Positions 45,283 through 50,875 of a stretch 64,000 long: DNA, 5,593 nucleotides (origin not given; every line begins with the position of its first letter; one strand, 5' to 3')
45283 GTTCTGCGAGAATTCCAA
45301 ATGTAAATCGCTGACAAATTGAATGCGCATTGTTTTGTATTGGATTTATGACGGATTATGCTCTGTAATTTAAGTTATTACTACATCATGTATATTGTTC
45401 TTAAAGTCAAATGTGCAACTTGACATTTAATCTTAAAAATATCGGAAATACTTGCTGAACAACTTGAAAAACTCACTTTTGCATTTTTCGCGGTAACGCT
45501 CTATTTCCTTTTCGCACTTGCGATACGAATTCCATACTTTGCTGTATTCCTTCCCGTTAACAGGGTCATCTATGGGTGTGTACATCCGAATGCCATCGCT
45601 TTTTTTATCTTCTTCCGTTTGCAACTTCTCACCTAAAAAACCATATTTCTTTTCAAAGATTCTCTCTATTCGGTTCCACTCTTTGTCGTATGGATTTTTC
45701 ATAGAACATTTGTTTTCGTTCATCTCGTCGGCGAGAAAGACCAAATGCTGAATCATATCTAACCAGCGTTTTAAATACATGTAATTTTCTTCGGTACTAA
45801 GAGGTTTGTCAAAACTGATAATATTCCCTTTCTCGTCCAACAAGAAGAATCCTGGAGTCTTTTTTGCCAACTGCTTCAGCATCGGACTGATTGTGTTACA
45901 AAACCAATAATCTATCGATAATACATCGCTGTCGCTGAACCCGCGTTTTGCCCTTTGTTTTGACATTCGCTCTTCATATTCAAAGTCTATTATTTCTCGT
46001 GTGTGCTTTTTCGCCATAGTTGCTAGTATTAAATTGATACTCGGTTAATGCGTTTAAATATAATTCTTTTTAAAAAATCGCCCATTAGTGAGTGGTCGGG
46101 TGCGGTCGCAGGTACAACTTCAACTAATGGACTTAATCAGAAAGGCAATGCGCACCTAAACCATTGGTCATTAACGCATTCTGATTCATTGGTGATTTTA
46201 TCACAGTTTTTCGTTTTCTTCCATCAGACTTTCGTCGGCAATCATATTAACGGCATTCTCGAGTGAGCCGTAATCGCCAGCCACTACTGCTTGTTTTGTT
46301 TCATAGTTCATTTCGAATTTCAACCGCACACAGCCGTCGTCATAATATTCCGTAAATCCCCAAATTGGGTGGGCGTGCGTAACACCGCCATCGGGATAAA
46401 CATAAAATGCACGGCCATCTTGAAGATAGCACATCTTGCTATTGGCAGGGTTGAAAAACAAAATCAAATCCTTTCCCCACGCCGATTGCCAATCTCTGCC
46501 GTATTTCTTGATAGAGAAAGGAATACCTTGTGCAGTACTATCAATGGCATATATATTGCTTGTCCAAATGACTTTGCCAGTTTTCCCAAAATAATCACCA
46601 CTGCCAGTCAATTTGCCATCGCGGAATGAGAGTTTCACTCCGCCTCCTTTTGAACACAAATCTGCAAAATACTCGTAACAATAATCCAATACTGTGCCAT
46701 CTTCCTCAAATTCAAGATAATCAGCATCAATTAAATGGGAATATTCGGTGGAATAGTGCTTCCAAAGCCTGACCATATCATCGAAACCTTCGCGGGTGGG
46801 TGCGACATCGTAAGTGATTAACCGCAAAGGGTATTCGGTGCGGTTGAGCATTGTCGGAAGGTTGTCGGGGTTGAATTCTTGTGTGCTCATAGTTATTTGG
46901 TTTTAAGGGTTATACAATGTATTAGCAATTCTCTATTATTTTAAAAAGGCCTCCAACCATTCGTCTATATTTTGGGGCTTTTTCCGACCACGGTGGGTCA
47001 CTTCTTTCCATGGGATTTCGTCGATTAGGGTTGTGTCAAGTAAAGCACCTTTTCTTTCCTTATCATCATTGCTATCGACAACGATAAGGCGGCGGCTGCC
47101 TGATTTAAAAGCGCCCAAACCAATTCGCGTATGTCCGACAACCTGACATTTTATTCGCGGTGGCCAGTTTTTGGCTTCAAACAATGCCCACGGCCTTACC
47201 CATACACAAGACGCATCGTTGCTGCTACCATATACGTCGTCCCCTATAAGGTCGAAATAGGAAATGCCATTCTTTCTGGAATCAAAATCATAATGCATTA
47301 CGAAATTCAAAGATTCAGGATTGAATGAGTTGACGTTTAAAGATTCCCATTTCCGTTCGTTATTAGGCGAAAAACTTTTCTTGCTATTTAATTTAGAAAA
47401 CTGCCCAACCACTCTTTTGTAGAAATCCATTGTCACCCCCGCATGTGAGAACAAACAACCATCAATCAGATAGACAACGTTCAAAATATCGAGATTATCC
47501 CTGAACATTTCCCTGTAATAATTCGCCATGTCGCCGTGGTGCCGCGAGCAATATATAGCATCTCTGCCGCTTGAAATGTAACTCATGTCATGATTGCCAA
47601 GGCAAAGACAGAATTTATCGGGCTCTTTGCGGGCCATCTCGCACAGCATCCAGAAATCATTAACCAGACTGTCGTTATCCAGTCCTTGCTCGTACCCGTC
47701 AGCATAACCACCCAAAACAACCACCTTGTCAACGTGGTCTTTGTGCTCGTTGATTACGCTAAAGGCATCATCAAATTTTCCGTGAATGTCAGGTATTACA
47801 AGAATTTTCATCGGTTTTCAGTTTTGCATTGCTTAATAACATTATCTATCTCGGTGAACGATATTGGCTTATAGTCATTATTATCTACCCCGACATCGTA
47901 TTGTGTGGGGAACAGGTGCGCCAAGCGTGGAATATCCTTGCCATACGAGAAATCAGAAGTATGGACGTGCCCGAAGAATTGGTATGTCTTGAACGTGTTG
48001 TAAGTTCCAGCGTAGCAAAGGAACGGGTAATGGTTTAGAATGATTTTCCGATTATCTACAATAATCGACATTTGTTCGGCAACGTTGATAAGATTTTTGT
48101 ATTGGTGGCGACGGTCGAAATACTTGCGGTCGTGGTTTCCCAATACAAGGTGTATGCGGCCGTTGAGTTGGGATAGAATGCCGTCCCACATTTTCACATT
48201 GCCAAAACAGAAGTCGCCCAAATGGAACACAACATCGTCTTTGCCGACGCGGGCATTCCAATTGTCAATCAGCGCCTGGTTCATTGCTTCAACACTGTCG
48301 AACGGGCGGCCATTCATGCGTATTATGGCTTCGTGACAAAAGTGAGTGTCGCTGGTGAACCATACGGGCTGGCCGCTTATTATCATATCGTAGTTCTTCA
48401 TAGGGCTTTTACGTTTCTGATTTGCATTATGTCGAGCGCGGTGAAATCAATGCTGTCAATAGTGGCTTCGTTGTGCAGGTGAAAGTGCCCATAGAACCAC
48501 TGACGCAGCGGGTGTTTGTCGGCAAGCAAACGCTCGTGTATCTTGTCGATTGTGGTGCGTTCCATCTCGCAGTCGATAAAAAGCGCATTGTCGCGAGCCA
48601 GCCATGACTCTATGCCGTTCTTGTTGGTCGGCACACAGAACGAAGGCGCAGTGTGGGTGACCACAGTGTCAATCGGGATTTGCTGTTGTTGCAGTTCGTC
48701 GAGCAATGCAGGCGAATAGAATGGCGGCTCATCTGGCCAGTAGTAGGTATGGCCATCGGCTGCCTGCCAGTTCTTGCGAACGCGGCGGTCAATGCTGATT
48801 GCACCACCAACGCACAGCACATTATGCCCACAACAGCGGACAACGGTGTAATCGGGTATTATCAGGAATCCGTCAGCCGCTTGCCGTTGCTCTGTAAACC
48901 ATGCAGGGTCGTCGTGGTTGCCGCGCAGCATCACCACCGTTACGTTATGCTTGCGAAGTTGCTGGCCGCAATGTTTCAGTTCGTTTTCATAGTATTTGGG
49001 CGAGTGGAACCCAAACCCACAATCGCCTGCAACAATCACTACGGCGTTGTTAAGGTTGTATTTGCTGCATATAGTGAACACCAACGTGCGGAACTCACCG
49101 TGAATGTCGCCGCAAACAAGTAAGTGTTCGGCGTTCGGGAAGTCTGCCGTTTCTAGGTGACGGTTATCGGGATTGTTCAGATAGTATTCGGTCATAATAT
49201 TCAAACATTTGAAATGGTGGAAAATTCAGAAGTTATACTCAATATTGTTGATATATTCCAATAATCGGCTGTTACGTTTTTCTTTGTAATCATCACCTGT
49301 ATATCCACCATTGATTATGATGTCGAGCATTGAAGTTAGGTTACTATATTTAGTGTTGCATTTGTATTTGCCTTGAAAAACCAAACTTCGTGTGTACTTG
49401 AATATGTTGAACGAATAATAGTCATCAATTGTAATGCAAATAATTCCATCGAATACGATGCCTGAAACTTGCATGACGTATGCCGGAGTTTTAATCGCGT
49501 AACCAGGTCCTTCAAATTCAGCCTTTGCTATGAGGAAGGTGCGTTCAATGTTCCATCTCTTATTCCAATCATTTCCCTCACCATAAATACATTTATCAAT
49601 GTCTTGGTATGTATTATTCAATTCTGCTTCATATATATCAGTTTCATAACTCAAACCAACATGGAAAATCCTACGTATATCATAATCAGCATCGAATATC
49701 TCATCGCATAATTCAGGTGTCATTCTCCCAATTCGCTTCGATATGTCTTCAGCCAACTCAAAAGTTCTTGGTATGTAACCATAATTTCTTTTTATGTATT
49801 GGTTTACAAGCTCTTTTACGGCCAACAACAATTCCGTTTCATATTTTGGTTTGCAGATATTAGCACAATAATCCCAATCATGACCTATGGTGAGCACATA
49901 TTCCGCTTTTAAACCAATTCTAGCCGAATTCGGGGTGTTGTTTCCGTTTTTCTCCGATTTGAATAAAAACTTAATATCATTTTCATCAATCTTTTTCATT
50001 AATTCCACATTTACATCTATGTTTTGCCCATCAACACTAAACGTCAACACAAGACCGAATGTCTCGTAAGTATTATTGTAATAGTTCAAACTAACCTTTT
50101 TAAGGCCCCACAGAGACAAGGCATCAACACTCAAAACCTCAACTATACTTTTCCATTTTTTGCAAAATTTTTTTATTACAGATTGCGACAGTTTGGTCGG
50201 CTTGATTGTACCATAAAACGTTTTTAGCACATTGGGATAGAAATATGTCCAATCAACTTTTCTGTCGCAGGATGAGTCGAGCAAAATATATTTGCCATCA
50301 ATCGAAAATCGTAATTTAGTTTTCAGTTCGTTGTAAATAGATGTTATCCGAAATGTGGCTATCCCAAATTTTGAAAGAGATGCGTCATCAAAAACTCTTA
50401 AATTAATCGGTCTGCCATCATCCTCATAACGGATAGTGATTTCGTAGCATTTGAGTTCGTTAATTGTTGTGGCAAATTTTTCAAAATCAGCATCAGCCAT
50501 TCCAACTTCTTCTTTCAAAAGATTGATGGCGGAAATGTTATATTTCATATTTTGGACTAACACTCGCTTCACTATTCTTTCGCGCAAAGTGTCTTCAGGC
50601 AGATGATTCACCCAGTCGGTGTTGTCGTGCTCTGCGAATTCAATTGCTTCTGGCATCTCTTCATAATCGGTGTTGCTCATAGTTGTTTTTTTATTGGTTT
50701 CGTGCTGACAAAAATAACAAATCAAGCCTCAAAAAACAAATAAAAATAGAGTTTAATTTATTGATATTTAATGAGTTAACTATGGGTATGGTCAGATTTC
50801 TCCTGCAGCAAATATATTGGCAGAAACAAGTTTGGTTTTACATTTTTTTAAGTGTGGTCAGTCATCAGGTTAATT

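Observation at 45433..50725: Tightly packed operon with three different calcineurin-like phosphoesterases and unknown proteins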

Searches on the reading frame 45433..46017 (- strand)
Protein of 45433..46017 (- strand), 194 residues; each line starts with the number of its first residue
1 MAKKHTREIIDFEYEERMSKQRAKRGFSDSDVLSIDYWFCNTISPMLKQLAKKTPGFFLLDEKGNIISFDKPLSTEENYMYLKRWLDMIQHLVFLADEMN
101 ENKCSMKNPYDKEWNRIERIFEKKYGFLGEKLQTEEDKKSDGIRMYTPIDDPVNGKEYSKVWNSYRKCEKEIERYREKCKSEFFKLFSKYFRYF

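Call 4: search_protein_families(library=pfam, proteins=[window:45433-46017:-], max_evalue=0.1)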
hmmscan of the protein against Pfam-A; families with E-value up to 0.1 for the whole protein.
window:45433-46017:- (194 aa): 1 family
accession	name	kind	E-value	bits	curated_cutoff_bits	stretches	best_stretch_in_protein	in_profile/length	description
PF23623.1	GBD_IRG7_N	-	0.0095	16.5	27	1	41-106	24-89/95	IRG7 N-terminal galactose binding domain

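Call 5: search_protein_families(library=padloc, proteins=[window:45433-46017:-], max_evalue=0.1)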
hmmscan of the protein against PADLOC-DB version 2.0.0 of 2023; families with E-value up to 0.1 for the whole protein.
window:45433-46017:- (194 aa): 0 families

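Call 6: search_protein_families(library=ncbifam, proteins=[window:45433-46017:-], max_evalue=0.1)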
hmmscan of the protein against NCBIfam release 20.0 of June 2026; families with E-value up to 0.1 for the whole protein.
window:45433-46017:- (194 aa): 0 families

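Call 7: search_protein_families(library=phrogs, proteins=[window:45433-46017:-], max_evalue=0.01)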
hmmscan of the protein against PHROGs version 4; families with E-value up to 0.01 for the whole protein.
window:45433-46017:- (194 aa): 0 families

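Call 24: find_homologous_proteins(query=window:45433-46017:-)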
Query window:45433-46017:- (194 aa): 73 proteins with E <= 0.001 among 113 candidates.
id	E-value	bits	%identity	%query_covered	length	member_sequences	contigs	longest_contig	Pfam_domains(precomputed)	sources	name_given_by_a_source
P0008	9.3e-123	426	97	100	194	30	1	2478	-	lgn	-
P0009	2.7e-74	268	64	100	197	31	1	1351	-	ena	-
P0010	2.4e-72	261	65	100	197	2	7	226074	-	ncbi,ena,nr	ncbi:MAG: hypothetical protein J6W13_14155 [Salinivirgaceae bacterium]|nr:hypothetical protein [Sali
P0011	1.2e-71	259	63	100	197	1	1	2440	-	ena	-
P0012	1.3e-70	256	63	100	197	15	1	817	-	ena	-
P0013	2.9e-70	254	64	100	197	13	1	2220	-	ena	-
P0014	1.9e-69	252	64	100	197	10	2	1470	-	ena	-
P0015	2.5e-69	251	64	95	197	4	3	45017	-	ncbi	-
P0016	7.7e-69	250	62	93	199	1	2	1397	-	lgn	-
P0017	7.2e-68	247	63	93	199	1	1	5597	-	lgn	-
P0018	1.5e-67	246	64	93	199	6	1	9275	-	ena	-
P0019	5.9e-66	240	64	91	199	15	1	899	-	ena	-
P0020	1.2e-65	239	63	91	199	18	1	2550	-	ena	-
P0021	5.9e-65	237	61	98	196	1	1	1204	-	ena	-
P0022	7.6e-65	237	58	99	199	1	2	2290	-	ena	-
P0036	3.0e-61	225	60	92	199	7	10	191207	-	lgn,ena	-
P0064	3.6e-33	133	42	91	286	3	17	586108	-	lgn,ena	-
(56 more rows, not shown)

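Call 25: find_encoding_contigs(protein=P0010, flank=10000, max_places=3)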
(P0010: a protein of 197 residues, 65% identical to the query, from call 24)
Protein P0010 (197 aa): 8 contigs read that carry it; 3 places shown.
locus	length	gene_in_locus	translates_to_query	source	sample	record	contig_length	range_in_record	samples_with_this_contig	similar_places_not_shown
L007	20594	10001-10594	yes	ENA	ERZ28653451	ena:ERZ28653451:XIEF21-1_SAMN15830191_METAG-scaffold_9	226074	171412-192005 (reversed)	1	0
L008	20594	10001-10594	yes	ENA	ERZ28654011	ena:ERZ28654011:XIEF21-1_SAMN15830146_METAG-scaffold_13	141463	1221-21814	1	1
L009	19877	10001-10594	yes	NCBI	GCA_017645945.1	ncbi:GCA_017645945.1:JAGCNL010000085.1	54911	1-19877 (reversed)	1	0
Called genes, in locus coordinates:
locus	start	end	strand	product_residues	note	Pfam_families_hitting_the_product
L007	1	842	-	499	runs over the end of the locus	PF02321:OEP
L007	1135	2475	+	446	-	-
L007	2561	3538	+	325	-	-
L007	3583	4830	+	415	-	PF01139:RtcB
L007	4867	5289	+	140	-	PF20218:DUF6578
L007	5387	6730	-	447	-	PF13173:AAA_14, PF13635:DUF4143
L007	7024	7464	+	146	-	-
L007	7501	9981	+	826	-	PF13306:LRR_5, PF21756:DacZ_T (faint), PF05725:FNIP (faint), PF13855:LRR_8 (faint), PF23952:LRR_EndoS (faint), PF13306:LRR_5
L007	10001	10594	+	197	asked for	-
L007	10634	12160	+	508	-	PF17854:FtsK_alpha, PF01580:FtsK_SpoIIIE, PF09397:FtsK_gamma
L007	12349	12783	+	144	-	-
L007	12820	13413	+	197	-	-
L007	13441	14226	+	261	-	PF03796:DnaB_C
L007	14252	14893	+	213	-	-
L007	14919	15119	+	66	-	-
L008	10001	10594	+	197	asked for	-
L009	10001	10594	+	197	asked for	-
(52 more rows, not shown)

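Call 26: find_encoding_contigs(protein=P0064, flank=10000, max_places=3)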
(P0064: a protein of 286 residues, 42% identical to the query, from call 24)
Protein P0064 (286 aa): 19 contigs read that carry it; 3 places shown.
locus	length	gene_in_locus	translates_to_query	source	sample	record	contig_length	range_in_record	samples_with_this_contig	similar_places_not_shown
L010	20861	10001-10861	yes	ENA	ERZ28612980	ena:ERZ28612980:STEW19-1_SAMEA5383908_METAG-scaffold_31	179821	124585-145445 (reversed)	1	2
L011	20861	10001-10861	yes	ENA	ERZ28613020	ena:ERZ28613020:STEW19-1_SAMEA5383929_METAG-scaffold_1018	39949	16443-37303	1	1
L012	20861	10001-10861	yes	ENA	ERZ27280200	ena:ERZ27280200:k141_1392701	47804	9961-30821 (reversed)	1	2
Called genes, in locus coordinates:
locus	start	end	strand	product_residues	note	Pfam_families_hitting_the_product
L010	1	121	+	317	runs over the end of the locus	-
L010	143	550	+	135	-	-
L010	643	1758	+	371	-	PF24547:DUF7601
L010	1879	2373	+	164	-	PF10502:Peptidase_S26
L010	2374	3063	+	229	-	-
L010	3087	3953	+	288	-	-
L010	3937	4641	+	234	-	PF02517:Rce1-like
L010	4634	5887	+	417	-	-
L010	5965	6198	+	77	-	PF14090:HTH_39 (weak)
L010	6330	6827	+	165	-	-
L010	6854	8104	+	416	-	PF00154:RecA_N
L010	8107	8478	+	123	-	-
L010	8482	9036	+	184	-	-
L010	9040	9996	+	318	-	-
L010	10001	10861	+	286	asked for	-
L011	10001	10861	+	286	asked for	-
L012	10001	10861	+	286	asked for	-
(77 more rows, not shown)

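Call 27: find_encoding_contigs(protein=P0036, flank=10000, max_places=3)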
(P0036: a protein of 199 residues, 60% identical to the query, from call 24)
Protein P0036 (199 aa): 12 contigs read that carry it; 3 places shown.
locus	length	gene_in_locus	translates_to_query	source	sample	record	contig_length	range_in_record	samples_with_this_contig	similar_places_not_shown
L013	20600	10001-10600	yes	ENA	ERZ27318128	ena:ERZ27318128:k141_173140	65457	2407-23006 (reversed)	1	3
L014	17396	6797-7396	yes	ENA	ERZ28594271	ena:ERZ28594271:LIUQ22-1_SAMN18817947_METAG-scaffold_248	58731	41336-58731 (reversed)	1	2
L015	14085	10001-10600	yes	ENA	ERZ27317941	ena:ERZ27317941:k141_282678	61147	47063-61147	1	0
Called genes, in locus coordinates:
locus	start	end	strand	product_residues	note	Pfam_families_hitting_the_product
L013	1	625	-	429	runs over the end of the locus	PF00328:His_Phos_2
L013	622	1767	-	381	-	PF28548:4TM_phosphoesterase (weak), PF00149:Metallophos, PF12850:Metallophos_2 (weak)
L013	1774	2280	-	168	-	PF02870:Methyltransf_1N (weak), PF01035:DNA_binding_1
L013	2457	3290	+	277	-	PF00106:adh_short, PF01370:Epimerase (weak), PF08659:KR, PF13561:adh_short_C2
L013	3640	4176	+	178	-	-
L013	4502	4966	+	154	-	PF10387:DUF2442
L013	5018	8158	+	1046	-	PF00133:tRNA-synt_1, PF09334:tRNA-synt_1g, PF13603:tRNA-synt_1_2, PF00133:tRNA-synt_1 (weak), PF08264:Anticodon_1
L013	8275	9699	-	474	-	PF01637:ATPase_2, PF13191:AAA_16 (weak), PF13173:AAA_14 (weak), PF13401:AAA_22 (weak)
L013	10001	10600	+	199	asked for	-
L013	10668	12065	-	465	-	PF01637:ATPase_2, PF13173:AAA_14 (weak)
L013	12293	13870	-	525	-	PF01120:Alpha_L_fucos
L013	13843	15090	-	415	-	PF08757:CotH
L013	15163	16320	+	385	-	PF04326:SLFN_AlbA_2, PF13749:HATPase_c_4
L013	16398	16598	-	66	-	-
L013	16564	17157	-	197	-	PF06414:Zeta_toxin, PF13671:AAA_33 (faint)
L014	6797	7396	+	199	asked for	-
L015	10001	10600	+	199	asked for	-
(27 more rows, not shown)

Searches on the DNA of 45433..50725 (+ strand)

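Call 11: search_dna_similar(query=window:45433-50725:+, collection=phages, mode=distant)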
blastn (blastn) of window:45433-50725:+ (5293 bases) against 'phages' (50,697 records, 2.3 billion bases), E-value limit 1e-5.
No match.

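Call 12: search_dna_similar(query=window:45433-50725:+, collection=plasmids, mode=distant)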
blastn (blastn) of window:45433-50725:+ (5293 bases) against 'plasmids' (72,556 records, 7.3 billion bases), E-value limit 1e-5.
No match.
